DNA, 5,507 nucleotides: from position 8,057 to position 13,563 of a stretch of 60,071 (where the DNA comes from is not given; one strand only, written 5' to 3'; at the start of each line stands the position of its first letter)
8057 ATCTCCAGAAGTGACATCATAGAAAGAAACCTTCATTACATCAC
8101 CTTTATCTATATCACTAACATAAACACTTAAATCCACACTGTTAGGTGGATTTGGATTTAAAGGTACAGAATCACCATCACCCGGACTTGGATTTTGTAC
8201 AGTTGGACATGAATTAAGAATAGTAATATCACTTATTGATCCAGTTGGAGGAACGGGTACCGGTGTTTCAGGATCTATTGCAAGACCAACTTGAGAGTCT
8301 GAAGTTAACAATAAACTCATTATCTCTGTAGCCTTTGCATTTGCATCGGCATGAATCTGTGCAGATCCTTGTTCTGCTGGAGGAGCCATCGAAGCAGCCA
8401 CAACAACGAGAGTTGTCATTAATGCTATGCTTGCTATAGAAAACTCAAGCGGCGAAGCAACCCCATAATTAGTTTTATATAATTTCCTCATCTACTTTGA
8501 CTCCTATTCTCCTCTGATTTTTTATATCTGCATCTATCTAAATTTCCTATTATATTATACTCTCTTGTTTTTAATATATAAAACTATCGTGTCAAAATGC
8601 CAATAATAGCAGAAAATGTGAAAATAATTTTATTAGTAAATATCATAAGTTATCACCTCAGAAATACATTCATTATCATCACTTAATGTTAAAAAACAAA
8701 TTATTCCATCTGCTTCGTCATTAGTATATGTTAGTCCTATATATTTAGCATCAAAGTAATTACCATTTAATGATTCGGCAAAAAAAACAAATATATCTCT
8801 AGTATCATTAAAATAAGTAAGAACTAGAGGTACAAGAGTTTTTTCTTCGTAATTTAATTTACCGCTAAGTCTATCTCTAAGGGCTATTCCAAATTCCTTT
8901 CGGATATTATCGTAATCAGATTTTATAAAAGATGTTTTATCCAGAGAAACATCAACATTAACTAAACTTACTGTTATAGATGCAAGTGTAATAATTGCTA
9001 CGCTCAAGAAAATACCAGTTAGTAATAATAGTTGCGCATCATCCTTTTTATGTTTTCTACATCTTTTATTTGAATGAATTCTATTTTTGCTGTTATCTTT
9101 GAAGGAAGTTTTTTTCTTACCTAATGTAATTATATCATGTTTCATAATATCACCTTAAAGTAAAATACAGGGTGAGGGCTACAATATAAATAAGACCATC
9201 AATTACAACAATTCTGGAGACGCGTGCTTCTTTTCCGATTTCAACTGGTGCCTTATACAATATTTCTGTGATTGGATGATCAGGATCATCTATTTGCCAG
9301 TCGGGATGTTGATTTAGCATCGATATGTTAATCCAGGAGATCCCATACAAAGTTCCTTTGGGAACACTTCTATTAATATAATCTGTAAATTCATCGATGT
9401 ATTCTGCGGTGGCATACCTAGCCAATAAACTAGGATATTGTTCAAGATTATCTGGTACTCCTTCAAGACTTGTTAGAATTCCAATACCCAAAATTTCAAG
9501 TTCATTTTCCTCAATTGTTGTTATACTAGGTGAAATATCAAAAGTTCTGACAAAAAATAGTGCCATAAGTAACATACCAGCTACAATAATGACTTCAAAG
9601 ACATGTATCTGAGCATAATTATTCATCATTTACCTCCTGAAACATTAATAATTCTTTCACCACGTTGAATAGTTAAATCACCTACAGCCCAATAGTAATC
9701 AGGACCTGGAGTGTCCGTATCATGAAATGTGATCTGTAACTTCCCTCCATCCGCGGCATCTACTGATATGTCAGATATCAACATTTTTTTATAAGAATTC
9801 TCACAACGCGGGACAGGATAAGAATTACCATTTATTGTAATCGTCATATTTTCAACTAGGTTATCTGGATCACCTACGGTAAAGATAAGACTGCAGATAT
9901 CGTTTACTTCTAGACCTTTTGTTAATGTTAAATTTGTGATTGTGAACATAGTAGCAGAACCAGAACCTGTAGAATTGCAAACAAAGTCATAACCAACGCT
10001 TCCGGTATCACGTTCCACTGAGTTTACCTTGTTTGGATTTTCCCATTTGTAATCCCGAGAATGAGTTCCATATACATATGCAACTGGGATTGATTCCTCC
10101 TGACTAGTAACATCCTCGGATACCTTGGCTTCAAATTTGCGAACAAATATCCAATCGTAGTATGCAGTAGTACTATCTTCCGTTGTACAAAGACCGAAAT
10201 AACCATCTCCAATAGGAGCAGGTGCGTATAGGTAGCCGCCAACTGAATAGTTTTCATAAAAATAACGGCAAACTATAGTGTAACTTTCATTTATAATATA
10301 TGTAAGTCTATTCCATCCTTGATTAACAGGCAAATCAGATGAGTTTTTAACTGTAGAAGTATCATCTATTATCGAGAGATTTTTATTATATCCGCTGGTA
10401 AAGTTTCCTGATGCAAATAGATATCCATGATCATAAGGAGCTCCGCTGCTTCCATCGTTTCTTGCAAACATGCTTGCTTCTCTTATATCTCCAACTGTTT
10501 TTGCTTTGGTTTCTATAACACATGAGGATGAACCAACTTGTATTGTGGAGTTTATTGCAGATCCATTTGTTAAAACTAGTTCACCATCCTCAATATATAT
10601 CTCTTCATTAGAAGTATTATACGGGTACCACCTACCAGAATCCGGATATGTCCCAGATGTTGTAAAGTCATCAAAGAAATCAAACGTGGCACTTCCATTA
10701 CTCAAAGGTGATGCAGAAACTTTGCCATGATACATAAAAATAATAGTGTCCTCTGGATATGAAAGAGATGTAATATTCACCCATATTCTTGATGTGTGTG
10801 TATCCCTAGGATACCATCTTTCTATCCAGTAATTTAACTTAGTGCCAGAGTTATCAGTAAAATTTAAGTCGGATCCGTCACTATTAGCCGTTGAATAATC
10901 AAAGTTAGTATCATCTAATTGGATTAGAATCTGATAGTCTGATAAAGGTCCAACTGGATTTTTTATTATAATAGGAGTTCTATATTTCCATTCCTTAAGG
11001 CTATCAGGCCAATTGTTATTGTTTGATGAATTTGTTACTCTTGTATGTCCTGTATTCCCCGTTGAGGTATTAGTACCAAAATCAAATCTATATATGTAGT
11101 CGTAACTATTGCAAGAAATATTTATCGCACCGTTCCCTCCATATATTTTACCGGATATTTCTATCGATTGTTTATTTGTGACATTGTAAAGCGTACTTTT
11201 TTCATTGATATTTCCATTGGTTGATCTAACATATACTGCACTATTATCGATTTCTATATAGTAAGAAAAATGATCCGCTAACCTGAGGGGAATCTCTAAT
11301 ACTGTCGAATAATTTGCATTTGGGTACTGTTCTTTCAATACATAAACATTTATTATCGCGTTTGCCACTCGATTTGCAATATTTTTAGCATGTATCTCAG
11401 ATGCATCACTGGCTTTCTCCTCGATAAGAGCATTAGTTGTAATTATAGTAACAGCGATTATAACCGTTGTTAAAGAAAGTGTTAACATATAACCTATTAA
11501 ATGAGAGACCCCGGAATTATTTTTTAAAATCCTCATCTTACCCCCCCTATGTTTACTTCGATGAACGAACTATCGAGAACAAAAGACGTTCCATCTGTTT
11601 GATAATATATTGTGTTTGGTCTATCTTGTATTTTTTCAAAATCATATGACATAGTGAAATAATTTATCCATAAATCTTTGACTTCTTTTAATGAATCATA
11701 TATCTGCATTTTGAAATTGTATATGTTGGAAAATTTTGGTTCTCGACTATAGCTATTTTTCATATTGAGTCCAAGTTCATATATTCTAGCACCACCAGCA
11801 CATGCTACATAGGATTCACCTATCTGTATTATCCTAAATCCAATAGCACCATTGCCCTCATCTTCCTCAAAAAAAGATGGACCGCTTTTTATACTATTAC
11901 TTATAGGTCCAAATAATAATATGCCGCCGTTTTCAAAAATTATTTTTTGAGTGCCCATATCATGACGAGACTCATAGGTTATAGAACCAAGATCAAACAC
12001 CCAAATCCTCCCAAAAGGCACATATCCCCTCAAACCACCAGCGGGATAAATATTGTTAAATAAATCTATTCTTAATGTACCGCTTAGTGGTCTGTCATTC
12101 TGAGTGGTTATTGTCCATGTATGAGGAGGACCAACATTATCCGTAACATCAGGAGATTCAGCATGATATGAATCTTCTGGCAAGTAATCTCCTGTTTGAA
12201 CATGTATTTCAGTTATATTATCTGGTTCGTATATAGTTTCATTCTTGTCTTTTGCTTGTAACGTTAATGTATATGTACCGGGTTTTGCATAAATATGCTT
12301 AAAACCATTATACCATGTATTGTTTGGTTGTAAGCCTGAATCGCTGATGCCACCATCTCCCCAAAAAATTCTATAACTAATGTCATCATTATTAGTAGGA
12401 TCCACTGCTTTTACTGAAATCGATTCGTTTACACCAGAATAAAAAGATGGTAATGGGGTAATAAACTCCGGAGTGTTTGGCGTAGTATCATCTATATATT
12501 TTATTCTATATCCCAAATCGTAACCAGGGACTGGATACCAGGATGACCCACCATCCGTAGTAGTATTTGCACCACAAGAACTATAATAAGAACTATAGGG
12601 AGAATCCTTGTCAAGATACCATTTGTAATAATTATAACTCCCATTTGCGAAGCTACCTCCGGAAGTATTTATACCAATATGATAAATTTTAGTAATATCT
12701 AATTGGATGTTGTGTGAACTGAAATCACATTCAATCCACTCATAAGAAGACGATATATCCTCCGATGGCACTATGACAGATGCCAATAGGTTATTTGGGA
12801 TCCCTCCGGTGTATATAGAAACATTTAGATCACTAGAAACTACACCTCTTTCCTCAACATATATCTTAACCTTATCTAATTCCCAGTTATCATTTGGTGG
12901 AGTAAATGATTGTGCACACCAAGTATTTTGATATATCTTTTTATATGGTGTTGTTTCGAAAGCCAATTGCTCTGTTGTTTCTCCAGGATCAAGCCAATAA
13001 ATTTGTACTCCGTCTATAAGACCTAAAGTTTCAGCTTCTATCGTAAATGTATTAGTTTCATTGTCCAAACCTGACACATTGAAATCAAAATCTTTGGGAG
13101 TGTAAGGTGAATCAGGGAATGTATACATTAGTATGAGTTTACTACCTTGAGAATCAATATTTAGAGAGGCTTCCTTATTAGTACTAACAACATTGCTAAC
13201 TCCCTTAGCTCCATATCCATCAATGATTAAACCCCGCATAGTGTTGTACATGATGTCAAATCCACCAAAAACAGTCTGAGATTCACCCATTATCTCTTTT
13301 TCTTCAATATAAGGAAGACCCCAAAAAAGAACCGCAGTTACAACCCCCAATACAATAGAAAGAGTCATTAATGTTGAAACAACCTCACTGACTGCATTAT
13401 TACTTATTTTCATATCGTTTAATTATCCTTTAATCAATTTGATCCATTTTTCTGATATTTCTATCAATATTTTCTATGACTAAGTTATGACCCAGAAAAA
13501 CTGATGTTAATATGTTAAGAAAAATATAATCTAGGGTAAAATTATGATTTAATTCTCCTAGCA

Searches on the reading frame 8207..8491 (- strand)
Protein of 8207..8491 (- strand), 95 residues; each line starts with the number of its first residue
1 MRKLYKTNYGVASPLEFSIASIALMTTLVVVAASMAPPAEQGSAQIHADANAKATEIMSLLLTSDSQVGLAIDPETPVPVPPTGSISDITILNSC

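Call 72: find_related_loci(query=A8, collection=metagenome_contigs, flank=10000)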
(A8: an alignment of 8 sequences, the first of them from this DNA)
Query A8 (95 aa) in metagenome_contigs; peptide patterns used: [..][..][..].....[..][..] (x = any residue, [..] = any of these).
59 stretches matched a pattern; 6 encode a relative of the query (tblastn E <= 1e-3); 6 distinct loci.
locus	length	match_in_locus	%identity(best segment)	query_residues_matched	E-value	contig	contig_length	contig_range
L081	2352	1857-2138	79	1-94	2e-46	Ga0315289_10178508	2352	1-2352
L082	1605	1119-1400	79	1-94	2e-47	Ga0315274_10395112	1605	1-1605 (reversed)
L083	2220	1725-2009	73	1-95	3e-44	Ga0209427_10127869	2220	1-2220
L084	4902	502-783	67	1-94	1e-41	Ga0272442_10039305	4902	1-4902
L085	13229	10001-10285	64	1-95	4e-38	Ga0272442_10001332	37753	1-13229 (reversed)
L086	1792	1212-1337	40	2-40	5e-5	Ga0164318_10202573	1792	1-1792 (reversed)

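Call 80: search_protein_families(library=pfam, proteins=[window:8207-8491:-], max_evalue=10)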
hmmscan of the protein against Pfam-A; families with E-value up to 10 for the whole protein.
seq(95 aa): 0 families

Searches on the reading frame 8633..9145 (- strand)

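Call 3: search_protein_families(library=pfam, proteins=[window:8633-9145:-], max_evalue=1)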
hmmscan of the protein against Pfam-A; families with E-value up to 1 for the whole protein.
window:8633-9145:- (170 aa): 1 family
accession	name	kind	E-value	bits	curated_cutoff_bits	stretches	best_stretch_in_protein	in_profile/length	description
PF00003.28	7tm_3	-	0.069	13.2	33.5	0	25-64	102-142/251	7 transmembrane sweet-taste receptor of 3 GCPR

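Call 4: search_protein_families(library=ncbifam, proteins=[window:8633-9145:-], max_evalue=1)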
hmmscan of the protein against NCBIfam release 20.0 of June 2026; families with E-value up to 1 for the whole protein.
window:8633-9145:- (170 aa): 1 family
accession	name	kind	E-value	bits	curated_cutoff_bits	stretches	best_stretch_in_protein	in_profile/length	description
NF002578.0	PRK02230.1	equivalog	0.015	14.8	246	1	60-146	4-90/185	inorganic pyrophosphatase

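Call 80: search_protein_families(library=pfam, proteins=[window:8633-9145:-], max_evalue=10)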
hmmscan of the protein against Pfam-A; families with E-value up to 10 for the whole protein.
window:8633-9145:- (170 aa): 1 family
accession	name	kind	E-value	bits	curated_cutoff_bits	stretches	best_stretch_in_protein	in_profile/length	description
PF00003.28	7tm_3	-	0.069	13.2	33.5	1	25-64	102-142/251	7 transmembrane sweet-taste receptor of 3 GCPR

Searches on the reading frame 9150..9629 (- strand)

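Call 3: search_protein_families(library=pfam, proteins=[window:9150-9629:-], max_evalue=1)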
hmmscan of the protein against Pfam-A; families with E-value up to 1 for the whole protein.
window:9150-9629:- (159 aa): 1 family
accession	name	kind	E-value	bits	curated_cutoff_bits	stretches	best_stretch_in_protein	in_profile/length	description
PF01529.25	DHHC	-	0.66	10.5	28.7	1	6-42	94-130/133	DHHC palmitoyltransferase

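Call 4: search_protein_families(library=ncbifam, proteins=[window:9150-9629:-], max_evalue=1)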
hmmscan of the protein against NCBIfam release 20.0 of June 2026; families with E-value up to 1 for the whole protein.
window:9150-9629:- (159 aa): 0 families

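Call 80: search_protein_families(library=pfam, proteins=[window:9150-9629:-], max_evalue=10)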
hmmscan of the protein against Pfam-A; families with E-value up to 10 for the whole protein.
window:9150-9629:- (159 aa): 1 family
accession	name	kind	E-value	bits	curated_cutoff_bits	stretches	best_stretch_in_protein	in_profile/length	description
PF01529.25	DHHC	-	0.66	10.5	28.7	1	6-42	94-130/133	DHHC palmitoyltransferase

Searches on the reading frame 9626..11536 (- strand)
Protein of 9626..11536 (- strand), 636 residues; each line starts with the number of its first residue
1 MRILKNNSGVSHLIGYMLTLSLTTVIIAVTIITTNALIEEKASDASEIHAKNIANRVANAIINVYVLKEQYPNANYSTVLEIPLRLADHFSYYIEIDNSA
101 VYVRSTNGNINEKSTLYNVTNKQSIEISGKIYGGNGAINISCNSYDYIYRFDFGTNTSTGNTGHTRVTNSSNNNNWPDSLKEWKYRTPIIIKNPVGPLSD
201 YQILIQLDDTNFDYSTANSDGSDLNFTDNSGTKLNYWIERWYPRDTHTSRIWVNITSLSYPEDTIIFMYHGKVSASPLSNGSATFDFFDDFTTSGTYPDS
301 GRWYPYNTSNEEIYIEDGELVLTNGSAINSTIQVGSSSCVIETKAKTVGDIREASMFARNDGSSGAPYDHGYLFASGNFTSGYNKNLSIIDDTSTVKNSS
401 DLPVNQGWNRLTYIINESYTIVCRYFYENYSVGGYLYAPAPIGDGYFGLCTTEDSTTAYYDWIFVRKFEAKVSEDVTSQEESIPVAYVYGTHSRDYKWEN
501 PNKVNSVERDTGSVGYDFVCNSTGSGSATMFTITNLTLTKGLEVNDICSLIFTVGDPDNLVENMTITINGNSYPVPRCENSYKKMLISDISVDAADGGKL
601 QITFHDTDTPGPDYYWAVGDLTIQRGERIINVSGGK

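Call 3: search_protein_families(library=pfam, proteins=[window:9626-11536:-], max_evalue=1)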
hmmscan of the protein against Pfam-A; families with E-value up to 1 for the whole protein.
window:9626-11536:- (636 aa): 2 families
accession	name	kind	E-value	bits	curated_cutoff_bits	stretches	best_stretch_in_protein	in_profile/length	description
PF10102.14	DUF2341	-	3.9e-18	66.1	23.4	1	220-303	1-81/84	Domain of unknown function (DUF2341)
PF23928.1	DUF7266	-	6.9e-08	32.8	27.6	1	7-130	3-122/145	Family of unknown function (DUF7266)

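Call 4: search_protein_families(library=ncbifam, proteins=[window:9626-11536:-], max_evalue=1)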
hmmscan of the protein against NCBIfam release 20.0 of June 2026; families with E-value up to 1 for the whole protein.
window:9626-11536:- (636 aa): 1 family
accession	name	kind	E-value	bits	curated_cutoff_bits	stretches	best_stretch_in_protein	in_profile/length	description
NF007148.0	PRK09585.3-2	equivalog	0.064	11.9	387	1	327-376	119-169/386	anhydro-N-acetylmuramic acid kinase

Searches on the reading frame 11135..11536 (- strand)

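Call 80: search_protein_families(library=pfam, proteins=[window:11135-11536:-], max_evalue=10)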
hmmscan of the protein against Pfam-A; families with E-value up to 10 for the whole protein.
seq(134 aa): 3 families
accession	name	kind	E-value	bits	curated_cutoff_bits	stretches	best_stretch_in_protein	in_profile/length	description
PF23928.1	DUF7266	-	5e-09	36.5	27.6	1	7-122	3-116/145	Family of unknown function (DUF7266)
PF23960.2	DUF7289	-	0.028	14.4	27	1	9-44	2-37/238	Family of unknown function (DUF7289)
PF07790.16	Pilin_N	-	0.083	14.2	25.2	1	8-50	1-42/78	Archaeal Type IV pilin, N-terminal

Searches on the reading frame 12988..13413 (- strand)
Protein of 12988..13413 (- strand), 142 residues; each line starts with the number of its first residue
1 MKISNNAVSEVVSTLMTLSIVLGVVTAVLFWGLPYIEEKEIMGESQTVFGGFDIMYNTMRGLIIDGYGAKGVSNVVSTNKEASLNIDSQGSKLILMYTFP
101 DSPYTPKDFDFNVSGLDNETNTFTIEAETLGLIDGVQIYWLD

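Call 80: search_protein_families(library=pfam, proteins=[window:12988-13413:-], max_evalue=10)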
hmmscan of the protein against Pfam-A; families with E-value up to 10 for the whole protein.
seq(142 aa): 3 families
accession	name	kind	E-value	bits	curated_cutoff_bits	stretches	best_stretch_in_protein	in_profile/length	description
PF09819.14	ABC_cobalt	-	0.026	15.1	25.2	1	18-84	5-75/121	ABC-type cobalt transport system, permease component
PF04750.19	Far-17a_AIG1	-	0.091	12.6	24.5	1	7-42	68-104/206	FAR-17a/AIG1-like protein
PF16146.10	DUF4854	-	0.095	13.5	28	1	82-129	26-73/102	Domain of unknown function (DUF4854)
